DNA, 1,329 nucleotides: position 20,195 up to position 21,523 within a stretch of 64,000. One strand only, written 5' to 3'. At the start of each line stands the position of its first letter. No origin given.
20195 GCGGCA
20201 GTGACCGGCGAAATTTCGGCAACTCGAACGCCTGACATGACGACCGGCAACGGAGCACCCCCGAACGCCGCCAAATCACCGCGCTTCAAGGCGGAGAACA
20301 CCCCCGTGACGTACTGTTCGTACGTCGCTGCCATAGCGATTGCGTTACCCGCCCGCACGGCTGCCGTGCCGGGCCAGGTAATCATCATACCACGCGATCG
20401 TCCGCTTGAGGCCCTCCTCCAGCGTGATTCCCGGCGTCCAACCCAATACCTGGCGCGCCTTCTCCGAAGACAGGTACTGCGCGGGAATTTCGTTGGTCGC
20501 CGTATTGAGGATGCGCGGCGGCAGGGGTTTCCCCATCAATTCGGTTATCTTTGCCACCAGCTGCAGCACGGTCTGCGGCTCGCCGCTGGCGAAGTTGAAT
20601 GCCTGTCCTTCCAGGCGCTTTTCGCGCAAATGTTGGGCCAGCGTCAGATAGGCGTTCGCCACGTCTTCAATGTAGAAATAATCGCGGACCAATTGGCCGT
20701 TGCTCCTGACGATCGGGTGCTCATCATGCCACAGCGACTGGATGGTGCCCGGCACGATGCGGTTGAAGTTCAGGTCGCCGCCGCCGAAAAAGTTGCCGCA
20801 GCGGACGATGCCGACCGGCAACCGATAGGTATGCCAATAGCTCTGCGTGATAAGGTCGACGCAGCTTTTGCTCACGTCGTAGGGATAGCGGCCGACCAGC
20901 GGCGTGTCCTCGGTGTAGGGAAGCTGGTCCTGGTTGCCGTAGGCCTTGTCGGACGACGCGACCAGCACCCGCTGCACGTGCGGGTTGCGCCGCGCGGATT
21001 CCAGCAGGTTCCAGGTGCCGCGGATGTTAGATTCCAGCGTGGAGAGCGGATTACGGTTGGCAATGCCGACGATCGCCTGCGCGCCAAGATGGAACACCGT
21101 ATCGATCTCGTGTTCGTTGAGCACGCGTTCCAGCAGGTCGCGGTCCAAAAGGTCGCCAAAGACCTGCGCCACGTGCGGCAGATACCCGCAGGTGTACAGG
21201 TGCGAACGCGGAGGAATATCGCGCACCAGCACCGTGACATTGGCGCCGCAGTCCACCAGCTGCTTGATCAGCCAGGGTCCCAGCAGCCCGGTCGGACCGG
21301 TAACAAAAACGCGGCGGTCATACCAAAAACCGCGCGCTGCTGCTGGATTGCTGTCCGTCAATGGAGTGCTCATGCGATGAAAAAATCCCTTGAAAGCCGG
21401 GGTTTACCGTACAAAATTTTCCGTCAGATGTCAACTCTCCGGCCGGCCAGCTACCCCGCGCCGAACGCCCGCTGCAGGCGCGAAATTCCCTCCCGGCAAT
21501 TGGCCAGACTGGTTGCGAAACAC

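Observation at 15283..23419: CDP-3,6-dideoxyhexose core (rfbF-rfbG-rfbH) with no E3 reductase but with a class-I aminotransferase and a WecD-like GNAT: possibly a new CDP-linked amino/acetamido deoxysugar pathway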

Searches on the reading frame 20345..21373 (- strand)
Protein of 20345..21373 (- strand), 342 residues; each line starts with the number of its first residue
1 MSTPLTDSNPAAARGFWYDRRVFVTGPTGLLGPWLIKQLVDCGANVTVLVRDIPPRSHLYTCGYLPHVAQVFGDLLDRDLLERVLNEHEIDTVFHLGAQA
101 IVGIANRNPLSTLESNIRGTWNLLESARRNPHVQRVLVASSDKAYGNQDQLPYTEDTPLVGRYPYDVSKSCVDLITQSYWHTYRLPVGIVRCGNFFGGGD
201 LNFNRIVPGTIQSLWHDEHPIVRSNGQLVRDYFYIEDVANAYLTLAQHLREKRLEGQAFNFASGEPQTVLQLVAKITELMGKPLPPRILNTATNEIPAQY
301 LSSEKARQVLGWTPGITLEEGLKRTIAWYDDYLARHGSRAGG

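Call 3: search_protein_families(library=pfam, proteins=[window:20345-21373:-], max_evalue=0.01)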
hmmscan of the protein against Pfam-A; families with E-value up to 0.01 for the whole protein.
window:20345-21373:- (342 aa): 8 families
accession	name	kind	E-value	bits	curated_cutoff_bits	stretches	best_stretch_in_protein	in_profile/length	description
PF16363.11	GDP_Man_Dehyd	-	3.9e-47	161.8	27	1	23-325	1-332/332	GDP-mannose 4,6 dehydratase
PF01370.27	Epimerase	-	4.9e-46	157.5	20.9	1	22-253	1-232/240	NAD dependent epimerase/dehydratase family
PF02719.21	Polysacc_synt_2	-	6.8e-16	58.7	20.2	1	22-282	1-249/293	Polysaccharide biosynthesis protein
PF01073.25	3Beta_HSD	-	5.4e-14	52.3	22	1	24-285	2-273/280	3-beta hydroxysteroid dehydrogenase/isomerase family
PF07993.18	NAD_binding_4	-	4.7e-08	33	20.1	1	24-197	1-209/258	Male sterility protein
PF04321.23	RmlD_sub_bind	-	6.8e-08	32.4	27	1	21-298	2-248/287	RmlD substrate binding domain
PF05368.20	NmrA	-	0.00031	20.9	27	1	20-94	3-74/298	NmrA-like family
PF08659.16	KR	-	0.0004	20.8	22.6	1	22-154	3-150/180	KR domain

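Call 5: search_protein_families(library=ncbifam, proteins=[window:20345-21373:-], max_evalue=0.001)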
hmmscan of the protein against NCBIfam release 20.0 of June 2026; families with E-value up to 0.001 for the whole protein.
window:20345-21373:- (342 aa): 25 families
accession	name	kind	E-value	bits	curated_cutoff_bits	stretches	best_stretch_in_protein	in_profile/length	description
TIGR02622.1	CDP_4_6_dhtase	equivalog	7.2e-61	206.3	278.45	1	16-335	1-336/352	CDP-glucose 4,6-dehydratase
TIGR01181.1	dTDP_gluc_dehyt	equivalog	6.3e-47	160.2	365.1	1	22-331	2-313/321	dTDP-glucose 4,6-dehydratase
TIGR01179.1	galE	equivalog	1.7e-37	129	262.3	2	21-197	1-178/332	UDP-glucose 4-epimerase GalE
TIGR04180.1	EDH_00030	hypoth_equivalog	5.2e-37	127.5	475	1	22-314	1-294/297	NAD-dependent 4,6-dehydratase LegB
NF007956.0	PRK10675.1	subfamily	1.1e-29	103.6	394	2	21-178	2-162/338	UDP-glucose 4-epimerase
NF007582.0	PRK10217.1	equivalog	1.3e-29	103.4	698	1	20-329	2-331/355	dTDP-glucose 4,6-dehydratase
NF007490.0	PRK10084.1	subfamily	9.5e-23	80.7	649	1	23-330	4-335/361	dTDP-glucose 4,6-dehydratase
NF011728.1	PRK15181.1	equivalog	6.3e-18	64.9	760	1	89-331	90-339/348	Vi polysaccharide biosynthesis UDP-N-acetylglucosaminuronic acid C-4 epimerase TviC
TIGR03466.1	HpnA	hypoth_equivalog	2.9e-16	59.3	367.65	1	21-159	2-132/327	hopanoid-associated sugar epimerase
NF047922.1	GDPFucSynFcl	equivalog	4.4e-16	59.2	500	1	20-331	3-303/308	GDP-L-fucose synthase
NF042422.1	oxyalk_red_OleD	equivalog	8e-16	58.3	580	1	21-284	2-254/329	2-alkyl-3-oxoalkanoate reductase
TIGR02197.1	heptose_epim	equivalog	2.2e-15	56.7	274.6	1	23-329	2-313/316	ADP-glyceromanno-heptose 6-epimerase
TIGR01472.1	gmd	equivalog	2.5e-15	56.6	415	1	23-281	4-269/342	GDP-mannose 4,6-dehydratase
NF042423.1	oxyalk_red_Shew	equivalog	1.6e-14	53.7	580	1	20-279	9-256/331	2-alkyl-3-oxoalkanoate reductase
NF043036.1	ErythonDh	equivalog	2.3e-14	53.3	325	1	21-179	2-163/321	D-erythronate dehydrogenase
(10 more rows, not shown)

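Call 21: search_solved_structures(query=window:20345-21373:-, max_evalue=1e-10, show_alignments=3)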
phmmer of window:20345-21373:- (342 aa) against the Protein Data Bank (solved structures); distinct sequences matched with E-value up to 1e-10: 84 (the best 60 are shown).
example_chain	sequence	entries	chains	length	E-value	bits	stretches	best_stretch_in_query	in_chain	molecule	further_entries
1wvg_A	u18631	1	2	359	2e-40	142.3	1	14-333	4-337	CDP-glucose 4,6-dehydratase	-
1rkx_A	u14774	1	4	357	2e-39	139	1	15-334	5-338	CDP-glucose-4,6-dehydratase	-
6bi4_A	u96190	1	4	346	3.6e-34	121.7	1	65-330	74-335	dTDP-glucose 4,6-dehydratase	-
2hun_A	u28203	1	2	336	4.1e-31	111.7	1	21-329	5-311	336aa long hypothetical dTDP-glucose 4,6-dehydratase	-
6pmh_A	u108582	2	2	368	1.8e-29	106.3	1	20-331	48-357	UDP-glucose 4-epimerase related protein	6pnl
4zrm_A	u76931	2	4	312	1.9e-28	102.9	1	21-330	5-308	UDP-glucose 4-epimerase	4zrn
1bxk_A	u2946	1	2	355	7.2e-28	101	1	20-329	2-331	PROTEIN (DTDP-GLUCOSE 4,6-DEHYDRATASE)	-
8shh_A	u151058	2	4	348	1e-26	97.2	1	20-330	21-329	dTDP-glucose 4,6-dehydratase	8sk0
1udc_A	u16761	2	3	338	1.4e-25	93.4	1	21-329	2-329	UDP-GALACTOSE-4-EPIMERASE | UDP-GALACTOSE 4-EPIMERASE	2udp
5gy7_A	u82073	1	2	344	3.5e-25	92.2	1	21-330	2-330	UDP-glucose 4-epimerase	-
1kvr_A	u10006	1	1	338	3.7e-25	92.1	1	21-329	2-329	UDP-GALACTOSE 4-EPIMERASE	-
1kvu_A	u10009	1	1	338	4.9e-25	91.7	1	21-329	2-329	UDP-GALACTOSE 4-EPIMERASE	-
1lrj_A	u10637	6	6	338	7.1e-25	91.1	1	21-329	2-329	UDP-glucose 4-epimerase | UDP-GALACTOSE 4-EPIMERASE | UDP-GALACTOSE-4-EPIMERASE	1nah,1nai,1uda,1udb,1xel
4lk3_A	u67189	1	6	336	1.3e-24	90.3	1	20-331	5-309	UDP-glucuronic acid decarboxylase 1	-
1a9y_A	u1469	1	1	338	1.3e-24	90.3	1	21-329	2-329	UDP-GALACTOSE 4-EPIMERASE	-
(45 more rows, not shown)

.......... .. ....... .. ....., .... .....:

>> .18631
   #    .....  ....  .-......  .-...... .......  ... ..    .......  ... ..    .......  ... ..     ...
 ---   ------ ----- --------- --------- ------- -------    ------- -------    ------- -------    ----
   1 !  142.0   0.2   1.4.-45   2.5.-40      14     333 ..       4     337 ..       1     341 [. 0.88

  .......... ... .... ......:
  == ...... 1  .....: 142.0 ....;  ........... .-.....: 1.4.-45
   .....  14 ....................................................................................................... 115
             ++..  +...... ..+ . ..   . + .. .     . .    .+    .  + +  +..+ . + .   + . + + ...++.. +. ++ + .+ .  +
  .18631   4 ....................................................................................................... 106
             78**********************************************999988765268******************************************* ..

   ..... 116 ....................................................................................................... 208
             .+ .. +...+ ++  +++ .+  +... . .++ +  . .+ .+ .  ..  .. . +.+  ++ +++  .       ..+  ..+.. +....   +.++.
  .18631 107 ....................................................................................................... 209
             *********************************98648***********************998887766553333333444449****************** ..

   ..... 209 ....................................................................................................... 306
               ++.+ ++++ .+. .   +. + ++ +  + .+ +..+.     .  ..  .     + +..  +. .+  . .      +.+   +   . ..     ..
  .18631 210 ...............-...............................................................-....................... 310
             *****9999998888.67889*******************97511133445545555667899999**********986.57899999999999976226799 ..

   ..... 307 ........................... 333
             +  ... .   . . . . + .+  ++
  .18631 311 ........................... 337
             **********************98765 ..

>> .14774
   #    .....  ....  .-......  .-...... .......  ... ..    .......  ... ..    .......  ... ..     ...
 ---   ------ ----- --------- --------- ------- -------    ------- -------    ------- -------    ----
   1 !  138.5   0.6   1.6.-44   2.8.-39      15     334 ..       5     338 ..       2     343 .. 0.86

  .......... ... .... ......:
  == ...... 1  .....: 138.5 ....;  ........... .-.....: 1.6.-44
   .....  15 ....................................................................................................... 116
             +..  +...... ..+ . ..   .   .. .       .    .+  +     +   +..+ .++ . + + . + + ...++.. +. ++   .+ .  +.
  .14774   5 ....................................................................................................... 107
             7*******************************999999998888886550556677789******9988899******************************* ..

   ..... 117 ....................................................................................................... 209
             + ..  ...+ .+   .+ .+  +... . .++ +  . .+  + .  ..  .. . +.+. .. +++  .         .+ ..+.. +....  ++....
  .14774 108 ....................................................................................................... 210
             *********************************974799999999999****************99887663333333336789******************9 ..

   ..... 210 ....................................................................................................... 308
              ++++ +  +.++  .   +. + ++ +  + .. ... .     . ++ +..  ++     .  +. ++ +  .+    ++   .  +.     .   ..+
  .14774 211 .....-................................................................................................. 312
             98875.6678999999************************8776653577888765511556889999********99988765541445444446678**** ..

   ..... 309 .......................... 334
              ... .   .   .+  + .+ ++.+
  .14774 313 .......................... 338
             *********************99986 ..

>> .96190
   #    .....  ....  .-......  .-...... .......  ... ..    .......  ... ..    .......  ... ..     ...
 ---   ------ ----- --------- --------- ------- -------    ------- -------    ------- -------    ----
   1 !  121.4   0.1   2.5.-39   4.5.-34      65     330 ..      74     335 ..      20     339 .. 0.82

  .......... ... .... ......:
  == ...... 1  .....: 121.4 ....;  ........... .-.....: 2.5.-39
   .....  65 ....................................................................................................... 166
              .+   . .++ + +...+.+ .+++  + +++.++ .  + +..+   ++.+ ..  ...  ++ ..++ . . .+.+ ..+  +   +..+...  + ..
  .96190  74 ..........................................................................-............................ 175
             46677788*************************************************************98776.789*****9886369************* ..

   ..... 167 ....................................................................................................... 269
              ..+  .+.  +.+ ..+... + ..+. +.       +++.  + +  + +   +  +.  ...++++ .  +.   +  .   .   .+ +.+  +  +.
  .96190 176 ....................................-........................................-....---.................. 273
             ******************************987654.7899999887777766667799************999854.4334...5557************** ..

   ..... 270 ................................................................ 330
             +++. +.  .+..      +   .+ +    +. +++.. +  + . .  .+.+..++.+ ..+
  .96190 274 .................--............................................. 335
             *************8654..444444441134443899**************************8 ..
